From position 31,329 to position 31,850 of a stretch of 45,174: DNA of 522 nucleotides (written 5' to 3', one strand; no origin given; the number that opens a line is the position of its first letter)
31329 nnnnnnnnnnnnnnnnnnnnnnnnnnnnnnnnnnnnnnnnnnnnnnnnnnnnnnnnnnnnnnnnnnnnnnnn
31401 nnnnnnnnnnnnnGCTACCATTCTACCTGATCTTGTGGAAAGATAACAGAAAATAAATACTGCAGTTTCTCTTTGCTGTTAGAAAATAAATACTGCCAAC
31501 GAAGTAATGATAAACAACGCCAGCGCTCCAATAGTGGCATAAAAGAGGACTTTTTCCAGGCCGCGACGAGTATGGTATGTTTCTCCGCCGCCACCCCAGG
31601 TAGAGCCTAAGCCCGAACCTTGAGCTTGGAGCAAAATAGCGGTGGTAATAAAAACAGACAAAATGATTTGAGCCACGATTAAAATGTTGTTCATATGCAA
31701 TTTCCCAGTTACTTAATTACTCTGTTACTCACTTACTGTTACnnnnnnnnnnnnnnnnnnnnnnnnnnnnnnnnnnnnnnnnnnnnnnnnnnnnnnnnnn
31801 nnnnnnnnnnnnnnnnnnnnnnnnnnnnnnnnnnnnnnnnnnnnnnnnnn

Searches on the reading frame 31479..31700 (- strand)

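Call 70: search_protein_families(library=pfam, proteins=[window:31479-31700:-], max_evalue=0.001)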
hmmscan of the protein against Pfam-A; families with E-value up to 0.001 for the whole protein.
window:31479-31700:- (73 aa): 1 family
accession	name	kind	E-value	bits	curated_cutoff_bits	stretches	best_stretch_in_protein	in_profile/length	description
PF03840.19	SecG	-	6.1e-11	42.7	29.2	1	6-71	1-68/70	Preprotein translocase SecG subunit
